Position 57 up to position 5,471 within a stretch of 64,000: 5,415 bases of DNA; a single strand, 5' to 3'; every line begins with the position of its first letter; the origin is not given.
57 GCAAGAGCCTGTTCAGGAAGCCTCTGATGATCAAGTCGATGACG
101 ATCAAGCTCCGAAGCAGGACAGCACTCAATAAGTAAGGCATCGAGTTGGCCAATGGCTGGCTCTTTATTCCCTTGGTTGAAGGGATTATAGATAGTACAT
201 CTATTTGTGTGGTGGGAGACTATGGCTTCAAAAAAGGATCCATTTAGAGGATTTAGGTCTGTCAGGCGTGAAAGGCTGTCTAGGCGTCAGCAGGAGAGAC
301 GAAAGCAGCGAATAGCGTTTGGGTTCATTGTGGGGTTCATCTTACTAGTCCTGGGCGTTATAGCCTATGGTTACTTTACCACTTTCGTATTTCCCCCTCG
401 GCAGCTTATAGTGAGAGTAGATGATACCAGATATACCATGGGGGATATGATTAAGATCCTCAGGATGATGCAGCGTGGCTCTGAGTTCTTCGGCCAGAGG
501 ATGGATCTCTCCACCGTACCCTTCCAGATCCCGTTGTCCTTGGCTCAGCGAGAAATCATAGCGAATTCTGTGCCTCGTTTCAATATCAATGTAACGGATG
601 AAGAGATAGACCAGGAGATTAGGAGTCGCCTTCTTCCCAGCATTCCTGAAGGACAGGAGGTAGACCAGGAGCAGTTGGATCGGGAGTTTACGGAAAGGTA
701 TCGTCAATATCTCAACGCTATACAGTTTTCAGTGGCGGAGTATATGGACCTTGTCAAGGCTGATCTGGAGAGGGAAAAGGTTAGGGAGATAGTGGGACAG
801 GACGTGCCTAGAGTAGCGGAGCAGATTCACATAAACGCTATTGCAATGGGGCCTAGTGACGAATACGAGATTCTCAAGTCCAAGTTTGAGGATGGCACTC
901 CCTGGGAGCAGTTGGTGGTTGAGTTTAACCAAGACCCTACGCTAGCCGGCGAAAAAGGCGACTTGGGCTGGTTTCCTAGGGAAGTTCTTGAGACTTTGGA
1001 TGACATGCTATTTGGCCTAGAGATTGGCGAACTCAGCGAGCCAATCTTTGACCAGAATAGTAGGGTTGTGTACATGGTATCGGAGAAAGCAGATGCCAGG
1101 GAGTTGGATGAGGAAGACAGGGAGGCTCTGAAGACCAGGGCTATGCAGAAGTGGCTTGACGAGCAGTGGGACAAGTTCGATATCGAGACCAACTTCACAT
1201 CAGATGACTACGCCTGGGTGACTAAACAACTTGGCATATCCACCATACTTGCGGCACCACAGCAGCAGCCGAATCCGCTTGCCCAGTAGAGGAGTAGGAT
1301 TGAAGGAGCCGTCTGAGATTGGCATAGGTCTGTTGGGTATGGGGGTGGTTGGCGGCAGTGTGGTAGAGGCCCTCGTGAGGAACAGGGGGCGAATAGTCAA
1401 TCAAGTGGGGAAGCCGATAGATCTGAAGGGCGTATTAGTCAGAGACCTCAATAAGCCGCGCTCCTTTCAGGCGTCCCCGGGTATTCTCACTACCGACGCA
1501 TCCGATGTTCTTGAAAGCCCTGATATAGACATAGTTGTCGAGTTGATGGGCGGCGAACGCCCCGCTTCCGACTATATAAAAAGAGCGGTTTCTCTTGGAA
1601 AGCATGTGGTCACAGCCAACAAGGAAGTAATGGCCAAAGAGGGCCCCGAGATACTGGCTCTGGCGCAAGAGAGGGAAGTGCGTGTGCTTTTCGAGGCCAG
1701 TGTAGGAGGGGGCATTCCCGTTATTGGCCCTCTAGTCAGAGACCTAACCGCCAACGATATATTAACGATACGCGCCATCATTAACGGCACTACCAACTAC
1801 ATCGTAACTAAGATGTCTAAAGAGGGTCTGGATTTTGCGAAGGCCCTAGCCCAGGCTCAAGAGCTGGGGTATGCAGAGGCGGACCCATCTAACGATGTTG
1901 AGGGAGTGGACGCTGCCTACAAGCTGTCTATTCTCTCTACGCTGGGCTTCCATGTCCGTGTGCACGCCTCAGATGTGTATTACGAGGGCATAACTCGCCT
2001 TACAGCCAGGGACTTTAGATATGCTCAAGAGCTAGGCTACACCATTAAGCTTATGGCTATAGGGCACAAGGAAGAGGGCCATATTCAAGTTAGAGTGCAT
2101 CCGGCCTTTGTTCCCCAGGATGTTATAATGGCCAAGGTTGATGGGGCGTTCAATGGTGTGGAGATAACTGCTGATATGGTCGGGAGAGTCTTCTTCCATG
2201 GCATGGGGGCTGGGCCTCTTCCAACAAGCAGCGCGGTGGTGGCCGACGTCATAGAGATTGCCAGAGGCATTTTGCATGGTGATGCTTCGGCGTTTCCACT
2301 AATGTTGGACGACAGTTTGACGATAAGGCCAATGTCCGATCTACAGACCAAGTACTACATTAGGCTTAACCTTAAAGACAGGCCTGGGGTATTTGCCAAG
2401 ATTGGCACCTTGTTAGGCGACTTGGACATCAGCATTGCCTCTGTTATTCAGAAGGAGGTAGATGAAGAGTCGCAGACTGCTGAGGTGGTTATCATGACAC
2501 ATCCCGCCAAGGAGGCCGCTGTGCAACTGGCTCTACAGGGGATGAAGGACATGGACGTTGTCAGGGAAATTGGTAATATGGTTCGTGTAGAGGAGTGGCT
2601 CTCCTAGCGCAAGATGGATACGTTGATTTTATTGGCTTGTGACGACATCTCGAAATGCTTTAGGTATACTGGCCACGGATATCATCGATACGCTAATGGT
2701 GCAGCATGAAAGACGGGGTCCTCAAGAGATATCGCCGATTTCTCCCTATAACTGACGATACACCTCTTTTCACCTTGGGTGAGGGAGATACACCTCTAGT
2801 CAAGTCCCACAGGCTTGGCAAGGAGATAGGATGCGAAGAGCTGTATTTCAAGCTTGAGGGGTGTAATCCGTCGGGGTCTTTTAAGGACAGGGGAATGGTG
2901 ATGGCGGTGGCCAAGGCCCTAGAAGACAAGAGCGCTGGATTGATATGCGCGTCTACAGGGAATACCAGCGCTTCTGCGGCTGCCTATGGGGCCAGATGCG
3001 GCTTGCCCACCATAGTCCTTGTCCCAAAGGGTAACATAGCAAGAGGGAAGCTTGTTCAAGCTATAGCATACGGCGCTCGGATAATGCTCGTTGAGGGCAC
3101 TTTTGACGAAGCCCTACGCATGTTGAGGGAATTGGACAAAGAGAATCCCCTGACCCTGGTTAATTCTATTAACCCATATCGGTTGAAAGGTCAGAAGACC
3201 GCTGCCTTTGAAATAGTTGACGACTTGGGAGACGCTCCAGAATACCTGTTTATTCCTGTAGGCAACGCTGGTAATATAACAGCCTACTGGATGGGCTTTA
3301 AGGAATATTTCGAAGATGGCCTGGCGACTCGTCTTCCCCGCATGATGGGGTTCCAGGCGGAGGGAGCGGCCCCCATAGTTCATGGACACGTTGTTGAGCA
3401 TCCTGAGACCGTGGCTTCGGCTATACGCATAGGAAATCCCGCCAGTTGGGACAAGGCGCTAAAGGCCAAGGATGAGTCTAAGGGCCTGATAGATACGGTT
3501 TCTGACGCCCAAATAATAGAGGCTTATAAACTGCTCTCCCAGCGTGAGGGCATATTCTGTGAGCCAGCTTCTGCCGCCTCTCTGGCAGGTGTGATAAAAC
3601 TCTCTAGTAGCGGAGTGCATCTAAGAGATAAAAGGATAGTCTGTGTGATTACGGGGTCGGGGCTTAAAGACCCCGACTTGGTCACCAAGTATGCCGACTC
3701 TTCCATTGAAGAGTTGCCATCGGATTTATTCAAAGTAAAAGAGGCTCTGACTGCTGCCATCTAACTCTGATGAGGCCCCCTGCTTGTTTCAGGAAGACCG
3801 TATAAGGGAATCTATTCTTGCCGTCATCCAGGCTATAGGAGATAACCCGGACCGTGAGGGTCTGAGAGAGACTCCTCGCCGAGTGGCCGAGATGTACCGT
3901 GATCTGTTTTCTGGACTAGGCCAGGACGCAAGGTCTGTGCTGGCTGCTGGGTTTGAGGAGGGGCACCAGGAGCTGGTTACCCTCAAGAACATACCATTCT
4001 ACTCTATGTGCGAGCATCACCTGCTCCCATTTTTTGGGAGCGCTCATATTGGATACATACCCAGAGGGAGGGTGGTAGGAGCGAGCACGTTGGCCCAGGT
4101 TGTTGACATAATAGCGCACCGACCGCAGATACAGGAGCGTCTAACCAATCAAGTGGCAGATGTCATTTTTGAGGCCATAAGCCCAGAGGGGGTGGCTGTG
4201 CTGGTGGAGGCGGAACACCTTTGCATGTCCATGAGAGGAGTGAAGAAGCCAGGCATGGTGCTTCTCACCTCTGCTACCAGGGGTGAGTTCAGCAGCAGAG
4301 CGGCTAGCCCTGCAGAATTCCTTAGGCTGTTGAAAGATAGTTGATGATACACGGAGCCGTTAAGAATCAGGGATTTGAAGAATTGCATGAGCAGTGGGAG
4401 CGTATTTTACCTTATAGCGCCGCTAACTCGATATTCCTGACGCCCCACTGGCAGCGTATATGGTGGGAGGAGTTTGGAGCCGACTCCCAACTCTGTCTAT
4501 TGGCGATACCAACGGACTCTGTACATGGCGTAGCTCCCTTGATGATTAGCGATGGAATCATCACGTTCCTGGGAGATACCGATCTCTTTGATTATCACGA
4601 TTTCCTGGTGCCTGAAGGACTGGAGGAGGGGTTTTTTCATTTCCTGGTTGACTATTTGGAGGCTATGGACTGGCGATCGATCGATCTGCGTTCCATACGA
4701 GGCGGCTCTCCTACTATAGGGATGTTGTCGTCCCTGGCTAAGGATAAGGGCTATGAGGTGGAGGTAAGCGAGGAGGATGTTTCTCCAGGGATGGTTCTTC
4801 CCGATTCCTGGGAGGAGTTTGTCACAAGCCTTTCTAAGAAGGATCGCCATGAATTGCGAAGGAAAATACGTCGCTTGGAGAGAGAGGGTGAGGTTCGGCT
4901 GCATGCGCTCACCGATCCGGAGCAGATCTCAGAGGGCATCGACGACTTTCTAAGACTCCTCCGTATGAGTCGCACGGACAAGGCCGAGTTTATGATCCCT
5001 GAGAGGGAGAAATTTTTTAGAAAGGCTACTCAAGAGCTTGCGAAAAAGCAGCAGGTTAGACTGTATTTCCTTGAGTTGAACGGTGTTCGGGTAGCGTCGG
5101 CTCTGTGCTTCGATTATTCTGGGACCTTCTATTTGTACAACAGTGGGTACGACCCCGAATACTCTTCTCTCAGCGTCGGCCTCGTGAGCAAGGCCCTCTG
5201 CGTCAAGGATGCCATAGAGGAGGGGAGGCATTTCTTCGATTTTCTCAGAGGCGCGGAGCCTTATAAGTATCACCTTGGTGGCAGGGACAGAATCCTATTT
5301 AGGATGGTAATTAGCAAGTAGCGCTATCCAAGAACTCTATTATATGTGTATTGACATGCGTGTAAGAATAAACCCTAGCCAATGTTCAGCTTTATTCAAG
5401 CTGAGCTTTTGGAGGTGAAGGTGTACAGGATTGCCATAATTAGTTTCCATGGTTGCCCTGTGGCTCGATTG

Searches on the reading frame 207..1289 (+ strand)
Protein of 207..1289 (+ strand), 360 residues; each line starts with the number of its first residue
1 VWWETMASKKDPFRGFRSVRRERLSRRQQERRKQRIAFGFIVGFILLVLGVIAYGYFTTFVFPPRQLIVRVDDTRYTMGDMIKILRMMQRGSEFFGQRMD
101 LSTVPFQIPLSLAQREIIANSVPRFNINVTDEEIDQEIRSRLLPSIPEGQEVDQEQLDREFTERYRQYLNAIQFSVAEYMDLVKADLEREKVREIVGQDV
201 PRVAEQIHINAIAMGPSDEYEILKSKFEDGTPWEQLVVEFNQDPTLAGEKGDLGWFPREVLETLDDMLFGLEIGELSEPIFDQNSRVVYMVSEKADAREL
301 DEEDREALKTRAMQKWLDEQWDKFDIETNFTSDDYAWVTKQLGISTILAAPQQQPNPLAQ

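Call 12: search_protein_families(library=pfam, proteins=[window:207-1289:+], max_evalue=0.00001)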
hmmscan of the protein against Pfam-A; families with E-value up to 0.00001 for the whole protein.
window:207-1289:+ (360 aa): 1 family
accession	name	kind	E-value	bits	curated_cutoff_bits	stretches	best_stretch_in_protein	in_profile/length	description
PF13624.11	SurA_N_3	-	1.2e-07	32.2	27.2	1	34-192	10-161/162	SurA-like N-terminal domain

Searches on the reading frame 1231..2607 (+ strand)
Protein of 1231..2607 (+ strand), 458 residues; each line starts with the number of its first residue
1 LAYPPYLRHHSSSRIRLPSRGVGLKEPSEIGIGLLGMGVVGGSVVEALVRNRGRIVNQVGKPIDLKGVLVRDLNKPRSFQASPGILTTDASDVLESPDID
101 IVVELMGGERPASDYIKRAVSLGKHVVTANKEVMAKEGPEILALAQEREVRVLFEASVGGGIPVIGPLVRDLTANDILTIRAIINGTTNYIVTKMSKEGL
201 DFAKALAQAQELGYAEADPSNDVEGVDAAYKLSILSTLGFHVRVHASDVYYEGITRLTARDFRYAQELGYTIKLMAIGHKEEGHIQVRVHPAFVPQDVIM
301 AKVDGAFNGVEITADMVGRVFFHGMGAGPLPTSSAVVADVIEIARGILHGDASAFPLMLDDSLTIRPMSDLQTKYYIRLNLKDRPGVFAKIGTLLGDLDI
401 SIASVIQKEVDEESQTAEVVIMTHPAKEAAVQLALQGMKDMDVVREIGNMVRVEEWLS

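Call 12: search_protein_families(library=pfam, proteins=[window:1231-2607:+], max_evalue=0.00001)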
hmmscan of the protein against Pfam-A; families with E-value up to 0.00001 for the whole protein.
window:1231-2607:+ (458 aa): 3 families
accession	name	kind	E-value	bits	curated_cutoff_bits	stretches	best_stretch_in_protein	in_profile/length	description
PF00742.24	Homoserine_dh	-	4.6e-61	206.1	22.9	1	163-341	1-173/173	Homoserine dehydrogenase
PF03447.22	NAD_binding_3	-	5.8e-19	69.4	24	1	36-155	1-116/116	Homoserine dehydrogenase, NAD binding domain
PF01842.31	ACT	-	1.2e-09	38.1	27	1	375-428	1-51/66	ACT domain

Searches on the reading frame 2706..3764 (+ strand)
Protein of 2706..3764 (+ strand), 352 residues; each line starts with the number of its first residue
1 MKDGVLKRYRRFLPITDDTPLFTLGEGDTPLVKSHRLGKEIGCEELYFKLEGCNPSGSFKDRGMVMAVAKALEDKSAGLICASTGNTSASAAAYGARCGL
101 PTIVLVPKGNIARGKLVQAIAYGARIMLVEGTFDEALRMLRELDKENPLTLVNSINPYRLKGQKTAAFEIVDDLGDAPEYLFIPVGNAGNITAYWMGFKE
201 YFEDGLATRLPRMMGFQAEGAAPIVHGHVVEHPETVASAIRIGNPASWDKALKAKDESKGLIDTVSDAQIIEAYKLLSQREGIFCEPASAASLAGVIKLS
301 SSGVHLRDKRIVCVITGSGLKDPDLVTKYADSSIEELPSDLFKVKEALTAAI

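Call 12: search_protein_families(library=pfam, proteins=[window:2706-3764:+], max_evalue=0.00001)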
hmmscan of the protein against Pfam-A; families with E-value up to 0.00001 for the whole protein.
window:2706-3764:+ (352 aa): 1 family
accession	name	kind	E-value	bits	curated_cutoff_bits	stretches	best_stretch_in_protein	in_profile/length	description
PF00291.31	PALP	-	1.3e-77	261.5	35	1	23-317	2-295/295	Pyridoxal-phosphate dependent enzyme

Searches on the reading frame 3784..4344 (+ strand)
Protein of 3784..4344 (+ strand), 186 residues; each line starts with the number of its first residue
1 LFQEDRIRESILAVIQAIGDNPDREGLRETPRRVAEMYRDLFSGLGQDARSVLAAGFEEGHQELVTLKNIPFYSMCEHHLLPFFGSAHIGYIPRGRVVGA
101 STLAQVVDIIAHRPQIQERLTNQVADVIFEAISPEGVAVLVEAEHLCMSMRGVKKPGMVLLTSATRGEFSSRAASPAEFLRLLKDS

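Call 12: search_protein_families(library=pfam, proteins=[window:3784-4344:+], max_evalue=0.00001)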
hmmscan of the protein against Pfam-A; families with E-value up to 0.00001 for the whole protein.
window:3784-4344:+ (186 aa): 1 family
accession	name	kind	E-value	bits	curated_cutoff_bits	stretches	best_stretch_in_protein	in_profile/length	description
PF01227.27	GTP_cyclohydroI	-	6e-70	234.8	27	1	8-183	2-178/179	GTP cyclohydrolase I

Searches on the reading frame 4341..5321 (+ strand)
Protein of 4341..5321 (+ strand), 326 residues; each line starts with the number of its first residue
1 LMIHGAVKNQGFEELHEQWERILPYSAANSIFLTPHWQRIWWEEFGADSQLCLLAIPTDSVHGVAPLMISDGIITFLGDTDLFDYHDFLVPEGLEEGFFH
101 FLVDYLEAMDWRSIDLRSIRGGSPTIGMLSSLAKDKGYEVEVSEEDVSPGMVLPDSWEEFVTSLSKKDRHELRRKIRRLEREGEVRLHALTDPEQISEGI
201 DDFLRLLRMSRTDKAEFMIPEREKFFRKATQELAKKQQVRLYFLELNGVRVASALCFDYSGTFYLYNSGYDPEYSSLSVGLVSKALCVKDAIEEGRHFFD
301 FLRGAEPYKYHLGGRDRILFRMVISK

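Call 12: search_protein_families(library=pfam, proteins=[window:4341-5321:+], max_evalue=0.00001)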
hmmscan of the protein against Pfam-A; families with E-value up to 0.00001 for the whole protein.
window:4341-5321:+ (326 aa): 1 family
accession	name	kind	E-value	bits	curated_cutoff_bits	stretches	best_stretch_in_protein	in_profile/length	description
PF13480.13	Acetyltransf_6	-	1.4e-34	119.7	22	1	167-309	2-142/143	Acetyltransferase (GNAT) domain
